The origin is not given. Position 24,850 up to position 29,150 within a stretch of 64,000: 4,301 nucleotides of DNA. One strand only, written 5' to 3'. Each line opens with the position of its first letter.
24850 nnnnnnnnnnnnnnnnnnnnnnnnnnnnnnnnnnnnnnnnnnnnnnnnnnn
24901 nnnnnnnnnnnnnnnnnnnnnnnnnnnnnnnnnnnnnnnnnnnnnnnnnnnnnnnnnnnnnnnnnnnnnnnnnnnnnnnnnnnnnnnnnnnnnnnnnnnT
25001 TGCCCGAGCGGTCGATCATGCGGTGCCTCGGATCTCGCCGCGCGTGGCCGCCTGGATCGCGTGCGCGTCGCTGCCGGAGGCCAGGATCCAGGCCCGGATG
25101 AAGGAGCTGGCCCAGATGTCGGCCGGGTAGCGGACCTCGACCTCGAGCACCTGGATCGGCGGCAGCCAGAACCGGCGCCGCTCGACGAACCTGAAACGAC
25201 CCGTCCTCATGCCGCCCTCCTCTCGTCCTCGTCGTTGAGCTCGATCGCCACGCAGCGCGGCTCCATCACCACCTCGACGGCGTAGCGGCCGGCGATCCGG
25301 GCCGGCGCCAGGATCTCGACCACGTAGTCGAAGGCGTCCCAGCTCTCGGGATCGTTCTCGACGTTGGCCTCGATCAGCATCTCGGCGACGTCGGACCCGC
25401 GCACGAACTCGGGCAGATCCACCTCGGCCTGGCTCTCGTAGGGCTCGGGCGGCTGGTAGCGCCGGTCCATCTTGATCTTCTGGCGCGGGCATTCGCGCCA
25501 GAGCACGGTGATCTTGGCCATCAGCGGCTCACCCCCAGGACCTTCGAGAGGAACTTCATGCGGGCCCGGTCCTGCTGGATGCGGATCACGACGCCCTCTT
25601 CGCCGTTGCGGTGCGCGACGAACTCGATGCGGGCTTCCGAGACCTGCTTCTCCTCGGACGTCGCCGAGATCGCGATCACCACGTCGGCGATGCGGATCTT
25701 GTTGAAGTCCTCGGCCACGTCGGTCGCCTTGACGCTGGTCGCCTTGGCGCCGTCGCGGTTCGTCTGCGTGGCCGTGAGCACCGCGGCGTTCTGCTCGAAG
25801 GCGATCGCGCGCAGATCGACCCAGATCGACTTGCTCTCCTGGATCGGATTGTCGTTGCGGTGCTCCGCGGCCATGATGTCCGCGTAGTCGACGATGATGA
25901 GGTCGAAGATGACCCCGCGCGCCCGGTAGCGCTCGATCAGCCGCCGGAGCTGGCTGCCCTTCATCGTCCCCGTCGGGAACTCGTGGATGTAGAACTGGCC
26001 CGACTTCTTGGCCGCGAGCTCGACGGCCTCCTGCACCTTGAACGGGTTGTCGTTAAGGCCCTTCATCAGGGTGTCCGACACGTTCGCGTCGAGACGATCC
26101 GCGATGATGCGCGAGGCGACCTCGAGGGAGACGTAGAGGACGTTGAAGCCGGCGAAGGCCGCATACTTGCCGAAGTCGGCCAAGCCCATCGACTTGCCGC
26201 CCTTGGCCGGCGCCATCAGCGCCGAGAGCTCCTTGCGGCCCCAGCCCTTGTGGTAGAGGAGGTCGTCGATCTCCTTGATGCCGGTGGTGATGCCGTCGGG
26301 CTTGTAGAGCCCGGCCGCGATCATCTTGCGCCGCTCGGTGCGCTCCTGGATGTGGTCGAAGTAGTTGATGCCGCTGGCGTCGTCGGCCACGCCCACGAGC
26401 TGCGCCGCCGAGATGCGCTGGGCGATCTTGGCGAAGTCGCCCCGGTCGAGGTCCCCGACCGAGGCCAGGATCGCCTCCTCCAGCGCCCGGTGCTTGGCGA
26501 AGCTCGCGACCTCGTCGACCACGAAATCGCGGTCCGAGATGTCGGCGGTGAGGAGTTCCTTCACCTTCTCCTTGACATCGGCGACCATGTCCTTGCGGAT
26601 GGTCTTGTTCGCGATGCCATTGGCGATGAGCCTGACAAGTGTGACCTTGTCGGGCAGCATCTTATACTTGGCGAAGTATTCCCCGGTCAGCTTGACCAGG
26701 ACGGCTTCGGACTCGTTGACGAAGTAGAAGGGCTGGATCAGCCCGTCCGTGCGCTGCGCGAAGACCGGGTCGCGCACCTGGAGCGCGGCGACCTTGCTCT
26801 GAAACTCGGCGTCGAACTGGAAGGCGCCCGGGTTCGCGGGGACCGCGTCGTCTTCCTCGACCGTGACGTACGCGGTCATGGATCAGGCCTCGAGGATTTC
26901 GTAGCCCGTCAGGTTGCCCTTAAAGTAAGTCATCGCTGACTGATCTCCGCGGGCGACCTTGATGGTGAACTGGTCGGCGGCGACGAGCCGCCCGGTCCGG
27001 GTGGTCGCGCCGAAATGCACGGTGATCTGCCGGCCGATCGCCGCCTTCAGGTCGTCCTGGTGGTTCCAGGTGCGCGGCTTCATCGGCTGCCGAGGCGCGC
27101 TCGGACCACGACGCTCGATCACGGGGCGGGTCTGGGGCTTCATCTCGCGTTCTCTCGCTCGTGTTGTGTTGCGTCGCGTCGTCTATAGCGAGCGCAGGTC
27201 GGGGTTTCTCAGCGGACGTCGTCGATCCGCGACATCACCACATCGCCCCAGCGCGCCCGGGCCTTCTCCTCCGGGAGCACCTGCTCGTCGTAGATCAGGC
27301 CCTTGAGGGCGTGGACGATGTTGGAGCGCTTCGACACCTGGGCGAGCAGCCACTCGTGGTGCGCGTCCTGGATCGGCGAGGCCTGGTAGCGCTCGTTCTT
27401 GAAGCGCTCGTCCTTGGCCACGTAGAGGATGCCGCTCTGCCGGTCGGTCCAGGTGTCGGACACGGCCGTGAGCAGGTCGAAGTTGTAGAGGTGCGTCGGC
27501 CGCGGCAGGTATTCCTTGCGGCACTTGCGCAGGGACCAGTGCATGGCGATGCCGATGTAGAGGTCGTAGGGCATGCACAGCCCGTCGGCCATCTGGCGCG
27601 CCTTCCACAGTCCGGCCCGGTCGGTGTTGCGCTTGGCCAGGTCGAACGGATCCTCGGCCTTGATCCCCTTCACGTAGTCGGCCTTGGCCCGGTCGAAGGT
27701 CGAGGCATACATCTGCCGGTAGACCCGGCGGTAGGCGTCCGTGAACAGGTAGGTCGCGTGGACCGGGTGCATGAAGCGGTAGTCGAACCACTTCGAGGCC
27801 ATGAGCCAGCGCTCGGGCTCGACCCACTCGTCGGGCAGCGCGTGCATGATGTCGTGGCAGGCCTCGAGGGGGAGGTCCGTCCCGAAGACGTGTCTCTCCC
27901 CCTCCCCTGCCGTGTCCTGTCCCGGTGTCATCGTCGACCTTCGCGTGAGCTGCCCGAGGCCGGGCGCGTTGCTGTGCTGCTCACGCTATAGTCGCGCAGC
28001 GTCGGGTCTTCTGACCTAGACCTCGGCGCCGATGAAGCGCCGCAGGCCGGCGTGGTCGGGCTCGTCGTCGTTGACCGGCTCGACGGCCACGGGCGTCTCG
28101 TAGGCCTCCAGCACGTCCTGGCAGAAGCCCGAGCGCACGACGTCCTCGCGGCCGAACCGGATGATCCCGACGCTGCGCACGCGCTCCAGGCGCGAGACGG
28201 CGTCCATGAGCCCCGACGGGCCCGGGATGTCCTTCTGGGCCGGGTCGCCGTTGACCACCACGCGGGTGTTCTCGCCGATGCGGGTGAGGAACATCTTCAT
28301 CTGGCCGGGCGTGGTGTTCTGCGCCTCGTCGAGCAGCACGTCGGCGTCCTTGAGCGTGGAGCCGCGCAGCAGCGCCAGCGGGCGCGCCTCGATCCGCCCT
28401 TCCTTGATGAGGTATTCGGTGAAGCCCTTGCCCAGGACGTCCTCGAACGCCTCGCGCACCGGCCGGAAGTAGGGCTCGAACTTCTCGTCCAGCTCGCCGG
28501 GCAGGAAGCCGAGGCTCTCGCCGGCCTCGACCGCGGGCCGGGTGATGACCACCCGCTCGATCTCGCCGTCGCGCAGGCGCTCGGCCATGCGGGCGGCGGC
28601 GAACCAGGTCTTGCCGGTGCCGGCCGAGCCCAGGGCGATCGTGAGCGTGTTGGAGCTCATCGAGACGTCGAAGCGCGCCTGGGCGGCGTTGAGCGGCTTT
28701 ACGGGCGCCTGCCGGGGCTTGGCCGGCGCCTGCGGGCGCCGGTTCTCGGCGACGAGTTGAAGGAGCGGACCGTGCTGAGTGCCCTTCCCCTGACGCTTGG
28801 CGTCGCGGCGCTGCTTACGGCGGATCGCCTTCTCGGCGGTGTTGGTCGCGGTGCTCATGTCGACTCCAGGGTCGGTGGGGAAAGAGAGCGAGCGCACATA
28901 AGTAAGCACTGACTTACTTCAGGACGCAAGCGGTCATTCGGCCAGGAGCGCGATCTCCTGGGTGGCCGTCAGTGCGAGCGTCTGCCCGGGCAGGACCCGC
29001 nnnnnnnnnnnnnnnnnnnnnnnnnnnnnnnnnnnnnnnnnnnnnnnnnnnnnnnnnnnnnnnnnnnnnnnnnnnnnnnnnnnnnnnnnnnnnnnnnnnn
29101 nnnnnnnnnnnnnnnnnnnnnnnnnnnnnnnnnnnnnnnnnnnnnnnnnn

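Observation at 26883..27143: Phage-encoded Hfq/Sm-like protein at the head of the helicase-primase operon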

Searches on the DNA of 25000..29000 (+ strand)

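Call 6: search_dna_similar(query=window:25000-29000:+, collection=phages, mode=near, max_rows=15)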
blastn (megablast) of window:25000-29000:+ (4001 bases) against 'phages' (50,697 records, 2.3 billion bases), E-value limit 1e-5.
No match.

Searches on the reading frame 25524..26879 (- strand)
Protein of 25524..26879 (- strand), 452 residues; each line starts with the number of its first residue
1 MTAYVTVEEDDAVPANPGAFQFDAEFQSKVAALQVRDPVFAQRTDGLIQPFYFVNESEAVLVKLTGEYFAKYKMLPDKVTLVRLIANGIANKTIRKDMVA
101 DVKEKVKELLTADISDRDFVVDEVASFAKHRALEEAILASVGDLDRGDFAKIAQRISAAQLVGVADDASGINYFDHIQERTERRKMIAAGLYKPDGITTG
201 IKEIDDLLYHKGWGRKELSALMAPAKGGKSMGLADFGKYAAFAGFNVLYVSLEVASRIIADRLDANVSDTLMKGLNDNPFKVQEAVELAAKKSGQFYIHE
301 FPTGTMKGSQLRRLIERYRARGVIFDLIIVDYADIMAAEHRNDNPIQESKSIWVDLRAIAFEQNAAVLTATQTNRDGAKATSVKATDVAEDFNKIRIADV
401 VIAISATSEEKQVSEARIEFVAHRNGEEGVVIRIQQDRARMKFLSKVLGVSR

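Call 4: search_protein_families(library=pfam, proteins=[window:25524-26879:-], max_evalue=1)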
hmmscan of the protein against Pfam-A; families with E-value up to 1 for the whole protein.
window:25524-26879:- (452 aa): 4 families
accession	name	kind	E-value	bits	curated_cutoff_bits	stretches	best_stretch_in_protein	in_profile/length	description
PF03796.21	DnaB_C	-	3.6e-16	59.8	27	1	196-436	1-246/255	DnaB-like helicase C terminal domain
PF13481.12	AAA_25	-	1.3e-07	31.9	27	1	208-377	25-194/195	AAA domain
PF20307.4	divDNAB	-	0.0024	17.1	26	1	295-387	171-264/356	Divergent DnaB-like ATPase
PF00238.24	Ribosomal_L14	-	0.03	14.7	23.6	1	357-396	75-115/122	Ribosomal protein L14p/L23e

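Call 5: search_protein_families(library=phrogs, proteins=[window:25524-26879:-], max_evalue=0.1)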
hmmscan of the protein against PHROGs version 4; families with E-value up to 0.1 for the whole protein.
window:25524-26879:- (452 aa): 6 families
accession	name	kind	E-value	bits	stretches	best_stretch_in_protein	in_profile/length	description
phrog_19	-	DNA, RNA and nucleotide metabolism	2e-73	249.3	1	20-443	157-578/621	DnaB-like replicative helicase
phrog_239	-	DNA, RNA and nucleotide metabolism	3.6e-07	30.5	1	190-388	332-537/801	DNA primase/helicase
phrog_243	-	DNA, RNA and nucleotide metabolism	1.9e-06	28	1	212-428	31-246/273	DnaB-like replicative helicase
phrog_3123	-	unknown function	0.004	16.8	1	244-369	379-501/583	-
phrog_15174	-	unknown function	0.038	15.1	1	265-310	39-84/87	-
phrog_2469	-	unknown function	0.043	14.7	1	352-386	13-47/142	-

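Call 29: search_dna_similar(query=window:25524-26879:-, collection=phages, mode=protein, max_rows=15)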
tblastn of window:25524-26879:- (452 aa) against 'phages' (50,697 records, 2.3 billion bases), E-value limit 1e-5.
Records with a match: 3286; places in all: 3289; records where one place covers at least 80% of the query: 1445.
Best place of each record, by identity: <60% 3286.
By first word of the organism name: Escherichia 677; Synechococcus 377; Staphylococcus 340; Klebsiella 334; Salmonella 205; Vibrio 178; Bacillus 120; Shigella 89; Aeromonas 81; Acinetobacter 70; and 72 more.
By host as written in the record: - 528; Escherichia coli 282; Klebsiella pneumoniae 113; Staphylococcus aureus 111; Synechococcus 107; Listeria monocytogenes 43; Synechococcus sp. 38; Escherichia coli O157:H7 38; and 751 more.
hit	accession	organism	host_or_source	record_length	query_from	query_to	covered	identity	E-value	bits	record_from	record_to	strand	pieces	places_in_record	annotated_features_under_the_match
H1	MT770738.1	Rhizobium phage B1VFA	Rhizobium leguminosarum VF39SM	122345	20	449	95%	51.5%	4e-129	417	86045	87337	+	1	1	DNA primase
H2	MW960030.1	Rhizobium phage RHph_X66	R. phaseoli sv. phaseoli INC 2-5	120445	20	449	95%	51.0%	2e-128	415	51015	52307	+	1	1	putative DNA helicase DnaB-like protein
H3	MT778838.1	Rhizobium phage V1VFA-S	-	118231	20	449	95%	50.8%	2e-130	421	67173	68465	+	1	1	DNA helicase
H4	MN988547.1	Rhizobium phage RHph_Y2_11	Rhizobium etli Y2_11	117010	20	449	95%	49.1%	4e-128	414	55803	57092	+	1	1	putative DNA helicase DnaB-like protein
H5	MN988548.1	Rhizobium phage RHph_Y2_17_1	Rhizobium etli Y2_17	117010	20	449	95%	49.1%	4e-128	414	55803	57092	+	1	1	putative DNA helicase DnaB-like protein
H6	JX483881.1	Rhizobium phage RHEph10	Rhizobium etli CFN42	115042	20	449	95%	48.4%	8e-127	410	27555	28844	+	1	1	putative DNA helicase DnaB-like protein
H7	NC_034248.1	Rhizobium phage RHEph10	Rhizobium etli CFN42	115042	20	449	95%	48.4%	8e-127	410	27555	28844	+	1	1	putative DNA helicase DnaB-like protein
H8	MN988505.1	Rhizobium phage RHph_N1_10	Rhizobium phaseoli N1_10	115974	20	449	95%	47.9%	3e-125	406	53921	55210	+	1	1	putative DNA helicase DnaB-like protein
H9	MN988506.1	Rhizobium phage RHph_N1_15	Rhizobium phaseoli N1_15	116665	20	449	95%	47.9%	3e-125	406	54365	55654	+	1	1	putative DNA helicase DnaB-like protein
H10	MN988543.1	Rhizobium phage RHph_N2_6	Rhizobium phaseoli N2_6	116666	20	449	95%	47.9%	3e-125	406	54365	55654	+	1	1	putative DNA helicase DnaB-like protein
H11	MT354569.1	Pseudomonas phage phiK7B1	Pseudomonas syringae pv. actinidiae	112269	19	451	96%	46.2%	4e-117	382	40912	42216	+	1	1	putative DNA helicase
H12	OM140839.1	Pseudomonas phage ZY21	Pseudomonas syringae pv. actinidiae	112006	19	451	96%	46.2%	5e-117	382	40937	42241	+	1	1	replicative DNA helicase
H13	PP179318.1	Pseudomonas phage Nican01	Pseudomonas syringae CC0094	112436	19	451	96%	46.0%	5e-117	382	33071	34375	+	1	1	replicative DNA helicase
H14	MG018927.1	Pseudomonas phage nickie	Pseudomonas syringae pv. avii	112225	19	451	96%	46.0%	2e-116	381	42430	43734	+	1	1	replicative DNA helicase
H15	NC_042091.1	Pseudomonas phage nickie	Pseudomonas syringae pv. avii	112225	19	451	96%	46.0%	2e-116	381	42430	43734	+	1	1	DnaB-like replicative helicase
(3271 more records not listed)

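Call 30: get_annotated_region(hit=H7, flank=3000)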
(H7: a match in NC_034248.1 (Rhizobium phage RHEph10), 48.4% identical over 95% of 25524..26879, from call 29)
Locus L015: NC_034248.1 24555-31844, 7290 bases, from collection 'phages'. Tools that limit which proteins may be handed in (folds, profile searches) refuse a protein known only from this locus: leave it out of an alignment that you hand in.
description: Rhizobium phage RHEph10, complete genome.
organism: Rhizobium phage RHEph10 (NCBI taxid 1220717)
taxonomy: Viruses; Duplodnaviria; Heunggongvirae; Uroviricota; Caudoviricetes
host: Rhizobium etli CFN42; source: -; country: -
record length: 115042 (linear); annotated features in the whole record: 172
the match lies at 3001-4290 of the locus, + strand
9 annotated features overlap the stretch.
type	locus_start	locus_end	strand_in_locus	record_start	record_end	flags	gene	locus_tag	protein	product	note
CDS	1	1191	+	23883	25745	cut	-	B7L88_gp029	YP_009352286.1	DNA transfer protein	POG0915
CDS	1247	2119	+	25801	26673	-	-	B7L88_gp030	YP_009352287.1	PhoH-like phosphate starvation-inducible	PhoH-like protein, POG0160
CDS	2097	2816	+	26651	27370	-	-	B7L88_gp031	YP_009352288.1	hypothetical protein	-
CDS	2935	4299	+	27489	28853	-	-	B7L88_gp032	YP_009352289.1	putative DNA helicase DnaB-like protein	DNA helicase, DnaB-like, C-terminal, POG0010; POG0825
CDS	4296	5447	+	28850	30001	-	-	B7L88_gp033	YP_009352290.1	putative DNA primase protein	POG0311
CDS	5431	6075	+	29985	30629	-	-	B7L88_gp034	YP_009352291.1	hypothetical protein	WGR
CDS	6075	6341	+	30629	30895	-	-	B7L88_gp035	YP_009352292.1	hypothetical protein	-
CDS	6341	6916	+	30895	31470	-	-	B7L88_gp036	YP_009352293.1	hypothetical protein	-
CDS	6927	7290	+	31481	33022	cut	-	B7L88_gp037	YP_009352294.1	putative ATP-dependent DNA ligase protein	DNA ligase, ATP-dependent, C-terminal, POG0469; POG0135; POG0470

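Call 31: get_annotated_region(hit=H15, flank=3000)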
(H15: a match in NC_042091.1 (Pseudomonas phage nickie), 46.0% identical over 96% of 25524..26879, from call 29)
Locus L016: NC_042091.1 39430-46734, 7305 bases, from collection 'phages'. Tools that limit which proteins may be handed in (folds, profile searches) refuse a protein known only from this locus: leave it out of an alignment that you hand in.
description: Pseudomonas phage nickie, complete genome.
organism: Pseudomonas phage nickie (NCBI taxid 2048977)
taxonomy: Viruses; Duplodnaviria; Heunggongvirae; Uroviricota; Caudoviricetes; Nickievirus; Nickievirus nickie
host: Pseudomonas syringae pv. avii; source: wastewater; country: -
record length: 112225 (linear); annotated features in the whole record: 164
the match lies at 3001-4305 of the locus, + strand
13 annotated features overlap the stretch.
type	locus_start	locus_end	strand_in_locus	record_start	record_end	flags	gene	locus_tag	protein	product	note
CDS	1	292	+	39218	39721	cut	-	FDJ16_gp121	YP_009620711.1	endolysin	-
CDS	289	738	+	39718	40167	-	-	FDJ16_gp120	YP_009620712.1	hypothetical protein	-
CDS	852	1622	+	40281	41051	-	ybeZ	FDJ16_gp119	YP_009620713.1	PhoH-like phosphate starvation-inducible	-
CDS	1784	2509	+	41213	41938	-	-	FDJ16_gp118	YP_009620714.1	hypothetical protein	-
CDS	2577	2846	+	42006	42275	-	-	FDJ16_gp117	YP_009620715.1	hypothetical protein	-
CDS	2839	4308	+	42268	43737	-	-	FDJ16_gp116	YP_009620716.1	DnaB-like replicative helicase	-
CDS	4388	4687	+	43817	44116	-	-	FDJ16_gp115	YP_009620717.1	hypothetical protein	-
CDS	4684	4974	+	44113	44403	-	-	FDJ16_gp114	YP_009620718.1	hypothetical protein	-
CDS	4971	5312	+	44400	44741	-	-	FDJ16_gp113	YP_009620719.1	hypothetical protein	-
CDS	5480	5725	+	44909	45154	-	-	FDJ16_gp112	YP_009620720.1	hypothetical protein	-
CDS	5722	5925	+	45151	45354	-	-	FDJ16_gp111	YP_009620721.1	hypothetical protein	-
CDS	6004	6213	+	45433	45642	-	-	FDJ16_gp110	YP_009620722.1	hypothetical protein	-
CDS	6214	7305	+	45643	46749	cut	dnaG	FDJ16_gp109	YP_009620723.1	DNA primase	-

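Call 32: get_annotated_region(hit=H1, flank=3000)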
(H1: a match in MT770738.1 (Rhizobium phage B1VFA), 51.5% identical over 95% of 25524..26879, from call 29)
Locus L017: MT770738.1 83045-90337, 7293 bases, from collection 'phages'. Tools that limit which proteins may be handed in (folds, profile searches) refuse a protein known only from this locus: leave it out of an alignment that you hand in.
description: Rhizobium phage B1VFA, complete genome.
organism: Rhizobium phage B1VFA (NCBI taxid 2759201)
taxonomy: Viruses; Duplodnaviria; Heunggongvirae; Uroviricota; Caudoviricetes
host: Rhizobium leguminosarum VF39SM; source: -; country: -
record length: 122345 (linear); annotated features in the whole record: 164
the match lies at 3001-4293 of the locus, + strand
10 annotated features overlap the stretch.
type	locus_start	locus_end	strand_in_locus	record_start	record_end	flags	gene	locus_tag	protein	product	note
CDS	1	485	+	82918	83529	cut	-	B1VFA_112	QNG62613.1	hypothetical protein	-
CDS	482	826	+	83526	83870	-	-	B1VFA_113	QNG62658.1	hypothetical protein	-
CDS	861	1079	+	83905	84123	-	-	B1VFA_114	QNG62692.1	hypothetical protein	-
CDS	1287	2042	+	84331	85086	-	-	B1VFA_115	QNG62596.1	phosphate starvation-inducible protein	Phosphate starvation-inducible protein PhoH, predicted ATPase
CDS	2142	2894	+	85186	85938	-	-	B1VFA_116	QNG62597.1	hypothetical protein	-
CDS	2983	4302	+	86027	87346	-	-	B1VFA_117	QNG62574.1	DNA primase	-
CDS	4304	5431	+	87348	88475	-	-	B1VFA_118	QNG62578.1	DNA primase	-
CDS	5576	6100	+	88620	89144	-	-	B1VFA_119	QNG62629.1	hypothetical protein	-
CDS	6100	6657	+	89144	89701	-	-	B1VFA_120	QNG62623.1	hypothetical protein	-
CDS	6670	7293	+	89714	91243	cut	-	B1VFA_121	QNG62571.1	putative DNA ligase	-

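Call 76: get_annotated_region(hit=H13, flank=2200)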
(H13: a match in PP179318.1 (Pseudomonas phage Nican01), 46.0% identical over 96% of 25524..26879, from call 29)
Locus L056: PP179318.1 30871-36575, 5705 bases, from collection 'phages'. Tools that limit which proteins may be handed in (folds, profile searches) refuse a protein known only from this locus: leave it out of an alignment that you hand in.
description: Pseudomonas phage Nican01, complete genome.
organism: Pseudomonas phage Nican01 (NCBI taxid 3138540)
taxonomy: Viruses; Duplodnaviria; Heunggongvirae; Uroviricota; Caudoviricetes; Nickievirus
host: Pseudomonas syringae CC0094; source: apricot soil; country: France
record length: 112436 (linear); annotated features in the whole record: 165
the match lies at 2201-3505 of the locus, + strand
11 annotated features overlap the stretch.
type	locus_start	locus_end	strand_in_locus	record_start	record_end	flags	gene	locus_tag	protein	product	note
CDS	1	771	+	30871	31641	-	-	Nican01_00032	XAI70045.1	phoH-like protein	[Pseudomonas phage nickie]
CDS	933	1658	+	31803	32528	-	-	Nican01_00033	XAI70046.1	hypothetical protein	-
CDS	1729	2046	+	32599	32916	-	hfq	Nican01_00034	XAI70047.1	RNA-binding protein Hfq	-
CDS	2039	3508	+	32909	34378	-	-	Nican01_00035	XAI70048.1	replicative DNA helicase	[Pseudomonas phage nickie]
CDS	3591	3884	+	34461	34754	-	-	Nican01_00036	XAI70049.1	hypothetical protein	-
CDS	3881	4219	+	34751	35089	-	-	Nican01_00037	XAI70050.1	hypothetical protein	-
CDS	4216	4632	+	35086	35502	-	-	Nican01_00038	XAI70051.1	hypothetical protein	-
CDS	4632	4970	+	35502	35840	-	-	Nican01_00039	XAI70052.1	hypothetical protein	-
CDS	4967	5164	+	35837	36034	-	-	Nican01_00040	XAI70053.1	von Willebrand factor type A domain protein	[Pseudomonas phage VCM]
CDS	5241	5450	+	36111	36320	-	-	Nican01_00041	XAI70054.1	hypothetical protein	-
CDS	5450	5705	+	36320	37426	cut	-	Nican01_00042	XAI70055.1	DNA primase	[Pseudomonas phage nickie]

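Call 77: get_annotated_region(hit=H3, flank=2200)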
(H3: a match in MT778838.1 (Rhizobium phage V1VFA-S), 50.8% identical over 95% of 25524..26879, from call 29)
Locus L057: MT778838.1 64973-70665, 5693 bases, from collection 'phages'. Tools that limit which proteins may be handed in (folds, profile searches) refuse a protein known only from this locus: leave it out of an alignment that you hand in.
description: Rhizobium phage V1VFA-S, complete genome.
organism: Rhizobium phage V1VFA-S (NCBI taxid 2763532)
taxonomy: Viruses; Duplodnaviria; Heunggongvirae; Uroviricota; Caudoviricetes
host: -; source: -; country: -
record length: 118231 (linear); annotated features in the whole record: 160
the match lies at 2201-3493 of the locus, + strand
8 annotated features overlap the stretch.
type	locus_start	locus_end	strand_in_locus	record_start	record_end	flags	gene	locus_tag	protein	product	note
CDS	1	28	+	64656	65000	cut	-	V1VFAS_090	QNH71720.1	hypothetical protein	-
CDS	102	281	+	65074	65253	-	-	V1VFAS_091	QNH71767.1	hypothetical protein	-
CDS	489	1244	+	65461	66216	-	-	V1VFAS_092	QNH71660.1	phosphate starvation-inducible protein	Phosphate starvation-inducible protein PhoH, predicted ATPase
CDS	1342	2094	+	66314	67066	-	-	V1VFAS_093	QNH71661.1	hypothetical protein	-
CDS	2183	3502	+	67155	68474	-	-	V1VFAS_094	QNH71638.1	DNA helicase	-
CDS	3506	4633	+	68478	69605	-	-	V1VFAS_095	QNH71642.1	DNA primase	-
CDS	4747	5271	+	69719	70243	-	-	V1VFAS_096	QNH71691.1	hypothetical protein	-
CDS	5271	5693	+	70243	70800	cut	-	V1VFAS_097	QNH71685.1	hypothetical protein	-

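Call 81: search_protein_families(library=pfam, proteins=[L056:1729-2046:+], max_evalue=1)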
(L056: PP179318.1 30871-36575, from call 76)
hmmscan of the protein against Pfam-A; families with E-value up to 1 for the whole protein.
L056:1729-2046:+ (105 aa): 2 families
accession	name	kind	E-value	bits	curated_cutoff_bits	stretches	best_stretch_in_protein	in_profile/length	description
PF17209.9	Hfq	-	0.00094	19.2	27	1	23-60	4-41/64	Hfq protein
PF21979.2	Hfq_1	-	0.0031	18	27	1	25-60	7-42/61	Hfq related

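Call 82: search_protein_families(library=ncbifam, proteins=[L056:1729-2046:+], max_evalue=1)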
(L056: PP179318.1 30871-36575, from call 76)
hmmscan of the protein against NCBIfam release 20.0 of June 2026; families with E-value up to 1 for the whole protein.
L056:1729-2046:+ (105 aa): 4 families
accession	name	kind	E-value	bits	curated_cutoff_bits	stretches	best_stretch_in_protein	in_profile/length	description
TIGR02383.1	Hfq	equivalog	0.00035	20.4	61.7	1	24-60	7-43/61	RNA chaperone Hfq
NF047718.1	Hfq_rel_Cyano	exception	0.042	14.1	52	1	25-60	11-46/64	Hfq-related RNA-binding protein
NF001602.0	PRK00395.1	equivalog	0.054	13.3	95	1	24-61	11-48/79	RNA chaperone Hfq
NF010691.0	PRK14091.1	equivalog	0.057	13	270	1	11-61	14-64/176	RNA chaperone Hfq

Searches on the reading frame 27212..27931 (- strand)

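Call 4: search_protein_families(library=pfam, proteins=[window:27212-27931:-], max_evalue=1)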
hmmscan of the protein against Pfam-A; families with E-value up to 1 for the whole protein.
window:27212-27931:- (240 aa): 0 families

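Call 5: search_protein_families(library=phrogs, proteins=[window:27212-27931:-], max_evalue=0.1)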
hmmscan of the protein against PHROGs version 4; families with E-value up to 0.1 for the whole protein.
window:27212-27931:- (240 aa): 2 families
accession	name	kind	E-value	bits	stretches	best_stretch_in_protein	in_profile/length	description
phrog_2500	-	unknown function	1.1e-52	180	1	14-230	17-237/248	-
phrog_5427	-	unknown function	0.045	14.6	1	61-98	16-52/180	-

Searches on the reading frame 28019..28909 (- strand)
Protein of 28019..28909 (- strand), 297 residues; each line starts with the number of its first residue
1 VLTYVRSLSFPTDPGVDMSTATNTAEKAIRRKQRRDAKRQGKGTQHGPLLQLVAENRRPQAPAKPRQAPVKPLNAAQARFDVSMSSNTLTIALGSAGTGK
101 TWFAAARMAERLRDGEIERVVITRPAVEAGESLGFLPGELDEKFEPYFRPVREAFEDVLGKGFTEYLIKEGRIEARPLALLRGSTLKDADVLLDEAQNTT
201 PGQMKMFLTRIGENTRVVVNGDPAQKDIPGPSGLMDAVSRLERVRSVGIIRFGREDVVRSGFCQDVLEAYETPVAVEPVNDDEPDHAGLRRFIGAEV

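Call 4: search_protein_families(library=pfam, proteins=[window:28019-28909:-], max_evalue=1)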
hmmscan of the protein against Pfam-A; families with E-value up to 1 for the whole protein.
window:28019-28909:- (297 aa): 5 families
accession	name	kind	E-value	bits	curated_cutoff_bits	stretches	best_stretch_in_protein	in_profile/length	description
PF02562.22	PhoH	-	3.5e-68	229.6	27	1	70-271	2-205/205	PhoH-like protein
PF13604.12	AAA_30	-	3.7e-07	30.5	27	1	74-238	3-140/191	AAA domain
PF00580.27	UvrD-helicase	-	4.8e-05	23.6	23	2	191-225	216-250/271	UvrD/REP helicase N-terminal domain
PF13245.12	AAA_19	-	6.6e-05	23.5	25.1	1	85-226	9-129/134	AAA domain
PF13401.12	AAA_22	-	0.12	13.1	27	1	87-207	5-104/130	AAA domain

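Call 5: search_protein_families(library=phrogs, proteins=[window:28019-28909:-], max_evalue=0.1)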
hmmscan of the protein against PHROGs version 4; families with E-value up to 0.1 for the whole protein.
window:28019-28909:- (297 aa): 6 families
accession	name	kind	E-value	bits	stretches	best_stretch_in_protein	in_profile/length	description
phrog_170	-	other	1.1e-75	256.1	1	24-272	37-279/323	PhoH-like phosphate starvation-inducible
phrog_2765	-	other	8.3e-38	131.4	1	63-262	225-435/443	PhoH-like phosphate starvation-inducible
phrog_32482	-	other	1.1e-15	58.4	1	97-264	405-577/589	PhoH-like phosphate starvation-inducible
phrog_2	-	head and packaging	1.2e-05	25.2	1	24-219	200-398/807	terminase large subunit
phrog_1967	-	DNA, RNA and nucleotide metabolism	0.0031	17.1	0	191-225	367-401/776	DNA helicase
phrog_979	-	head and packaging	0.035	13.8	0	22-128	102-206/642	terminase large subunit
